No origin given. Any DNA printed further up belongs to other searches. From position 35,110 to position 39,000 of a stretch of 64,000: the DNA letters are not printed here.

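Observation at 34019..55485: Candidate undescribed envelope system: giant anchored helical protein + WG-repeat protein, back-to-back with a seven-gene lipoprotein-rich efflux-like operon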

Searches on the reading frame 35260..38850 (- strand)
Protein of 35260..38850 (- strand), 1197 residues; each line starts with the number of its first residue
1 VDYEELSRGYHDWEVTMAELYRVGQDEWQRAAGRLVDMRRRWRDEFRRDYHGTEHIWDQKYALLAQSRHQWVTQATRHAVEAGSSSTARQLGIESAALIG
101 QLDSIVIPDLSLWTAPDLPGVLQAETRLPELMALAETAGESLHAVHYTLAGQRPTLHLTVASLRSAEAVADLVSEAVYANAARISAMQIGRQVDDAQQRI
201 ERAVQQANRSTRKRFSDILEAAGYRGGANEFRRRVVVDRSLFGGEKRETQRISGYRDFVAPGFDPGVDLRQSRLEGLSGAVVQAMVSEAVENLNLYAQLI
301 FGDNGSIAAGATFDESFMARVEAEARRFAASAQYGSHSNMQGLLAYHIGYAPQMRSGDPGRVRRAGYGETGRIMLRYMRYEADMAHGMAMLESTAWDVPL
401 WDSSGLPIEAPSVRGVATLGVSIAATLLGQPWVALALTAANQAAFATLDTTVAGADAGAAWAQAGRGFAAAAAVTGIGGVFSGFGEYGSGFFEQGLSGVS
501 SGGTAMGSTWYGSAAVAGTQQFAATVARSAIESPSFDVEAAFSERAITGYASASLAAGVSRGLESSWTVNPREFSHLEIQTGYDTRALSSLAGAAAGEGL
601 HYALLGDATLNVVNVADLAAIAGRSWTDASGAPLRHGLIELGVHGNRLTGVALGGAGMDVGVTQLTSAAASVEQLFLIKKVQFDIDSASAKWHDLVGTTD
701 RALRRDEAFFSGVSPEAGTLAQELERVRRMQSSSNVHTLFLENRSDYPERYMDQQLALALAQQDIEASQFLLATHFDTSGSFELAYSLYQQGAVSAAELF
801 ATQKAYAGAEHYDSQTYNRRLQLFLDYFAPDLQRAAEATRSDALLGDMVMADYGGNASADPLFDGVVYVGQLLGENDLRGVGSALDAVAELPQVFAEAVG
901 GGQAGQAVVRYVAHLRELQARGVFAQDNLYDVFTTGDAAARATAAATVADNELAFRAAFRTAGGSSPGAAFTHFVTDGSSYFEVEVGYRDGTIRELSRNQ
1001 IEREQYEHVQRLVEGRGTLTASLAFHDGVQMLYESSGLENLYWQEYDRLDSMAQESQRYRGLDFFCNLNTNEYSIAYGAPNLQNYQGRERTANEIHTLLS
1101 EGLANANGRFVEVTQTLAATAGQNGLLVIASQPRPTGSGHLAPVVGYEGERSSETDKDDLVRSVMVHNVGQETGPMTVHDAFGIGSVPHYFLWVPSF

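Call 28: search_protein_representatives(protein=window:35260-38850:-)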
Query: 1197 residues. Proteins with E-value up to 0.001 (for the whole library): 344; up to 1e-10: 239; up to 1e-30: 62. The best 150 are listed.
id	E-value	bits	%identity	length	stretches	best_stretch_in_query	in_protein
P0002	0.0e+00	2409.0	88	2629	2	1-1195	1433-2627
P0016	2.5e-129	449.4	36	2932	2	3-850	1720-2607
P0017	5.2e-89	315.9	31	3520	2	5-686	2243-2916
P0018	3.1e-88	313.3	35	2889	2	9-669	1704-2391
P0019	7.7e-83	295.4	35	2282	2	10-709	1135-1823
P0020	1.3e-80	288.1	35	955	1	3-691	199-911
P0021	1.5e-76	274.6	48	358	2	799-1007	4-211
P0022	5.3e-75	269.5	29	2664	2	3-676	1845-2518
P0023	3.4e-73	263.5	34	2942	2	3-670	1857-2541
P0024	1.2e-72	261.7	34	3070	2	1-663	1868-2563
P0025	1.3e-69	251.7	31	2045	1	6-642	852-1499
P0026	1.7e-69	251.2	31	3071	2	9-615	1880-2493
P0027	2.2e-69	250.9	31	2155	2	11-673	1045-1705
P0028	3.8e-69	250.1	31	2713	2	2-618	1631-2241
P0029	5.9e-68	246.2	31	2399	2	3-675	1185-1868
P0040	8.0e-56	206.0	27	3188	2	4-702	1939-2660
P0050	2.9e-44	167.7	33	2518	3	9-669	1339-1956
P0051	8.3e-44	166.2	32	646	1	586-1150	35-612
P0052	1.6e-42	162.0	26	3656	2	4-628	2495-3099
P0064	1.0e-35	139.4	27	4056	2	7-847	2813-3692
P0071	6.3e-33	130.2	30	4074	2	5-688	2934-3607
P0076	6.5e-31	123.5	29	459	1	742-1146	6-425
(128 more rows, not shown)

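Call 29: list_cluster_members(proteins=[P0016, P0017, P0018, P0022, P0024, P0040, P0052, P0064, P0071, P0021])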
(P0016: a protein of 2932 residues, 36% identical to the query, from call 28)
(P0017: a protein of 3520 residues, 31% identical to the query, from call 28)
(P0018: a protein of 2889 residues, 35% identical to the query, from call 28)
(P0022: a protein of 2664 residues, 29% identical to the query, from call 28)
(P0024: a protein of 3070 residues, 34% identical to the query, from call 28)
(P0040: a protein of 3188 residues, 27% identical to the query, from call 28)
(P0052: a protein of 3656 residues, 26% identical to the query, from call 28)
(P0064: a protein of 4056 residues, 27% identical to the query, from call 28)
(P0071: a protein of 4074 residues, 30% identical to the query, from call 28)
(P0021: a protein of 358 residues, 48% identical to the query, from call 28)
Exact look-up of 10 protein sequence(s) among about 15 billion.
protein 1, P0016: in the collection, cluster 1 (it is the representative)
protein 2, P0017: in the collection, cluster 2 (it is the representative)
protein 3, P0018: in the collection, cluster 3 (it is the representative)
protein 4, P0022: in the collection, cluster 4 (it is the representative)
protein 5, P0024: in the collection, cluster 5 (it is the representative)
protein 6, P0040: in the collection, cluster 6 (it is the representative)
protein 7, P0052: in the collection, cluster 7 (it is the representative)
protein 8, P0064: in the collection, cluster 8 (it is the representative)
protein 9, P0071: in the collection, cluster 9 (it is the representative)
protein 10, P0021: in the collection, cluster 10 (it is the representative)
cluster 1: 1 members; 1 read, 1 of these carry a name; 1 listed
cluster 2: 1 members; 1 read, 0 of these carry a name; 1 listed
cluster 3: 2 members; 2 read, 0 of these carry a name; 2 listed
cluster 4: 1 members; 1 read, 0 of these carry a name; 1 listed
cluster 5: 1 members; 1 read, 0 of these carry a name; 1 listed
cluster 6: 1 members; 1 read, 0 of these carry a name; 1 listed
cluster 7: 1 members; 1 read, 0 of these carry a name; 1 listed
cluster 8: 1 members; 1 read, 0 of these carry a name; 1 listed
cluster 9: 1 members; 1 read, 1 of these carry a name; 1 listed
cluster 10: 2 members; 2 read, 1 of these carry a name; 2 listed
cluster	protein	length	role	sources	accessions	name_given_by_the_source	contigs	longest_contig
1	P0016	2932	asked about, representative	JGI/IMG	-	hypothetical protein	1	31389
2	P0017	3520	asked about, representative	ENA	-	-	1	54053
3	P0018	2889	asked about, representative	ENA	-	-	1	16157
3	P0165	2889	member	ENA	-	-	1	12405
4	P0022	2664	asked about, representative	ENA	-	-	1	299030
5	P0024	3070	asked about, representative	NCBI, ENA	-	-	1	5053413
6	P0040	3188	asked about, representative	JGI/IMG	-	-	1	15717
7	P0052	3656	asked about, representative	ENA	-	-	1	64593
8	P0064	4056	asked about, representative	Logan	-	-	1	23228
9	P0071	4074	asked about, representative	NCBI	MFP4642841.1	MAG: hypothetical protein ACLFM0_00645 [Spirochaetales bacterium]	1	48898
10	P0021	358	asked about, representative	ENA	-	-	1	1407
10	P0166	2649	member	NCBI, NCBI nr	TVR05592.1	MAG: hypothetical protein EA403_02190 [Spirochaetaceae bacterium]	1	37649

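Call 84: find_encoding_contigs(protein=P0051, flank=5000, max_places=2)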
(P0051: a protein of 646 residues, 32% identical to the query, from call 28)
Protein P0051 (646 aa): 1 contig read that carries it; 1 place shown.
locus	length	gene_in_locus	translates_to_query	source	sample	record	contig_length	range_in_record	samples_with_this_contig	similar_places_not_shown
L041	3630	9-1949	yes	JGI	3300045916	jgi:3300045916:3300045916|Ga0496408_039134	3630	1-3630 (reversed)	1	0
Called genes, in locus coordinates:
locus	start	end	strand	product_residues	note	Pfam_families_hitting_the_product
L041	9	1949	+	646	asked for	-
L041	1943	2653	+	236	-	-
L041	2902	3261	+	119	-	PF14903:WG_beta_rep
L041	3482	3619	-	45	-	-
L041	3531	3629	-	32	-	?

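Call 85: find_encoding_contigs(protein=P0076, flank=5000, max_places=2)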
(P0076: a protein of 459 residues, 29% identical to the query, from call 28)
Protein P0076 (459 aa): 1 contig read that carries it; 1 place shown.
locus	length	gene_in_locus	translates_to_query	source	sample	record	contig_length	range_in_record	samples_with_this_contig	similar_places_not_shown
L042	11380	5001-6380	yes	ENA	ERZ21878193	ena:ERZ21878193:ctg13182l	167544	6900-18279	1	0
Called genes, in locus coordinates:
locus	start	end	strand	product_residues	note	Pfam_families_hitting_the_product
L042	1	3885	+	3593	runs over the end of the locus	?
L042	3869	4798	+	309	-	-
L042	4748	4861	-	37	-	-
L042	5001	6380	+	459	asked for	-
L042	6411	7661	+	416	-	PF14903:WG_beta_rep (weak)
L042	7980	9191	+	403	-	PF02498:Bro-N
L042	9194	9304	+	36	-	-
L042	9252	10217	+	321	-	-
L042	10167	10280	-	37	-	-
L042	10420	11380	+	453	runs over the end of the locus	-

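Call 94: search_protein_families(library=pfam, alignment_id=A12, max_evalue=0.001)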
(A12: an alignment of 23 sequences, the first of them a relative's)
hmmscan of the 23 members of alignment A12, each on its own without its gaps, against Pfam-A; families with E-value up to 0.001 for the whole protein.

A. member 1, P0077 (1541 aa): 0 families

B. families by the number of members that match (of 23 scanned): 2 families
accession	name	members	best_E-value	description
PF00877.26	NLPC_P60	1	0.00068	NlpC/P60 family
PF03196.18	DUF261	1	0.00073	Protein of unknown function, DUF261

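Call 97: search_protein_families(library=pfam, proteins=[L042:3869-4798:+], max_evalue=0.01)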
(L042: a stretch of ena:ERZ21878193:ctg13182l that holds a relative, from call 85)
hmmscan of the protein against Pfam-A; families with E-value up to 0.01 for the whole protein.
L042:3869-4798:+ (309 aa): 0 families

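Call 103: find_encoding_contigs(protein=P0050, flank=10000, max_places=1)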
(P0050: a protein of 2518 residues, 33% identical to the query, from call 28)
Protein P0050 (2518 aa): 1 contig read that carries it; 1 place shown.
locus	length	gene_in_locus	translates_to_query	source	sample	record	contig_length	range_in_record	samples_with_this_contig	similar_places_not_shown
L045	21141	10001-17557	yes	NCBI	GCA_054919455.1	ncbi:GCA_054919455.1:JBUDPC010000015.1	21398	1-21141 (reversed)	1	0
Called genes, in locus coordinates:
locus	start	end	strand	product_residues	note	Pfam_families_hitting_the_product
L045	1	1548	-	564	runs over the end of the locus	-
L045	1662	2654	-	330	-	PF00268:Ribonuc_red_sm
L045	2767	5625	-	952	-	PF03477:ATP-cone, PF00317:Ribonuc_red_lgN, PF02867:Ribonuc_red_lgC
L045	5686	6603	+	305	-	PF02405:MlaE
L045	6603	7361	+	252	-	PF00005:ABC_tran, PF13304:AAA_21 (weak)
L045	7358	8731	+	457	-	PF02470:MlaD, PF28544:Helical_needle (faint), PF27164:Aq_493_lipo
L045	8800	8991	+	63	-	PF01192:RNA_pol_Rpb6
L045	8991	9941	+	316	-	PF01715:IPPT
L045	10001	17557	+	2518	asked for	-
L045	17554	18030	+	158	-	-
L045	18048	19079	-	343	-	PF00701:DHDPS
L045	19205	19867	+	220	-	PF11731:Cdd1 (faint), PF14229:DUF4332, PF14520:HHH_5 (weak)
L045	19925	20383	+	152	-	PF14588:YjgF_endoribonc, PF01042:Ribonuc_L-PSP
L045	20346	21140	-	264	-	?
